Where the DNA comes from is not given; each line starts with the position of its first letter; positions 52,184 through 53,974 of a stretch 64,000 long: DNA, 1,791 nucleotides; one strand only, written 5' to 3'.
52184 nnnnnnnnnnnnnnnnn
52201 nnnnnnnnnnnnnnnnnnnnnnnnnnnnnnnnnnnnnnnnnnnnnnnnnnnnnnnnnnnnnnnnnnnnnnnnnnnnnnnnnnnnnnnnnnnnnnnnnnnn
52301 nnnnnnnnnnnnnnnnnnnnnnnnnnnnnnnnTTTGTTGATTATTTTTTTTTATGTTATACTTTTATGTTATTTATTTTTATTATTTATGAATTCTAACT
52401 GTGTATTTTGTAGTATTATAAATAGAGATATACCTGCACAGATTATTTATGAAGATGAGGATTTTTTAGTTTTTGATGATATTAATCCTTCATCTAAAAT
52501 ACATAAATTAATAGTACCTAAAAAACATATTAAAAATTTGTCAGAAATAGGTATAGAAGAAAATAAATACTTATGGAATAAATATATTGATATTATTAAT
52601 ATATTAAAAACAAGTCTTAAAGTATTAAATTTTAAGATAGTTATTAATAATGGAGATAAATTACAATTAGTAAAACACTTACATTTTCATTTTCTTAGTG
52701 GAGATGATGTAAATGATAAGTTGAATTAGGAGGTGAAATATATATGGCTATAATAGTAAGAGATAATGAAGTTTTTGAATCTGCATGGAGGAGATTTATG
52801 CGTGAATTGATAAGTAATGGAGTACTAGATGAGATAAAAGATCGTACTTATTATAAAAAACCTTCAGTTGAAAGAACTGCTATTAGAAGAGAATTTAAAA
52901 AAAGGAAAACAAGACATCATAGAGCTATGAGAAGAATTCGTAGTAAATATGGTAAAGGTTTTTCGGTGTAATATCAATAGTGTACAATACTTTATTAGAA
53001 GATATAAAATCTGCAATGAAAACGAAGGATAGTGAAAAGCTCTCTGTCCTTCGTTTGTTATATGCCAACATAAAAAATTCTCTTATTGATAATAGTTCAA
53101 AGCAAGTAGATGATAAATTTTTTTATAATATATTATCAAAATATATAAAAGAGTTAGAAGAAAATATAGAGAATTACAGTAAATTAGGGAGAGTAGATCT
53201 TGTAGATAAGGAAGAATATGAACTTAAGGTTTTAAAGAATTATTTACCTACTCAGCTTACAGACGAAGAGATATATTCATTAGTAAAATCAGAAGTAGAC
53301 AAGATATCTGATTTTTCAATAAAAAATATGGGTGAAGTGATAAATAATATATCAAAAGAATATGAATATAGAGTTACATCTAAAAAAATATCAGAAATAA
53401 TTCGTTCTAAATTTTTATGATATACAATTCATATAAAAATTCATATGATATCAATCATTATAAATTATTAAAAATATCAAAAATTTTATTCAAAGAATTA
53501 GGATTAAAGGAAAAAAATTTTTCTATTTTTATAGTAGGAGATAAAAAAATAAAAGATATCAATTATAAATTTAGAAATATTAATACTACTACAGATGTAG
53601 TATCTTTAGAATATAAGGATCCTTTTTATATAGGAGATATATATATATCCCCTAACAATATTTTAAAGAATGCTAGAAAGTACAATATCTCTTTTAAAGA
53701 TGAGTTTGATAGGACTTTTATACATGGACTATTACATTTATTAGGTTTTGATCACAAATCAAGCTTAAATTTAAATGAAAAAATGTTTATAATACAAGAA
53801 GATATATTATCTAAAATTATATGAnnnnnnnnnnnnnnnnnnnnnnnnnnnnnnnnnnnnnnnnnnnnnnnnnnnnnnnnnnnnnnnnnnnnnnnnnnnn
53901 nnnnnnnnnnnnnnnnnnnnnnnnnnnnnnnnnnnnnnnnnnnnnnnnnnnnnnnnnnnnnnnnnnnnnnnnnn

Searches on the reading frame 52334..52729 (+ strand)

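Call 19: search_protein_families(library=pfam, proteins=[window:52334-52729:+], max_evalue=0.0001)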
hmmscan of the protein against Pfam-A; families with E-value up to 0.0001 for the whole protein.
window:52334-52729:+ (131 aa): 2 families
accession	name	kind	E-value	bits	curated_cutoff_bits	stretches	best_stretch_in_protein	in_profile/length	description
PF01230.28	HIT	-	2.8e-20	73.2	21.5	1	31-125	2-97/98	HIT domain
PF11969.13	DcpS_C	-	7.6e-19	68.7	24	1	22-123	1-102/114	Scavenger mRNA decapping enzyme C-term binding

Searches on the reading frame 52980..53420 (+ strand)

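Call 19: search_protein_families(library=pfam, proteins=[window:52980-53420:+], max_evalue=0.0001)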
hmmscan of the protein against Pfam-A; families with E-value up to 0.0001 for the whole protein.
window:52980-53420:+ (146 aa): 1 family
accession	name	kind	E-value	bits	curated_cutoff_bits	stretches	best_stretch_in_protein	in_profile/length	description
PF09424.15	YqeY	-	1.9e-36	125.7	27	1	4-144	3-142/143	Yqey-like protein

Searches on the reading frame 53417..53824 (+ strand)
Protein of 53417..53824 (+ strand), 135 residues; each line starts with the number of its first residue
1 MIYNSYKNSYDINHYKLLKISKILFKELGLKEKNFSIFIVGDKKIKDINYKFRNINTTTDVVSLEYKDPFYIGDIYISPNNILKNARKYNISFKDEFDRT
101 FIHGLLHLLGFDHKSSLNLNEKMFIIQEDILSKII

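Call 19: search_protein_families(library=pfam, proteins=[window:53417-53824:+], max_evalue=0.0001)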
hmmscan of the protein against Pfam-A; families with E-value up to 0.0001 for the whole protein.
window:53417-53824:+ (135 aa): 1 family
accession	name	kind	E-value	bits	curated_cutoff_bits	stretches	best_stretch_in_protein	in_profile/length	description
PF02130.23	YbeY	-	3e-27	95.5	25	1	26-133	20-128/129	Endoribonuclease YbeY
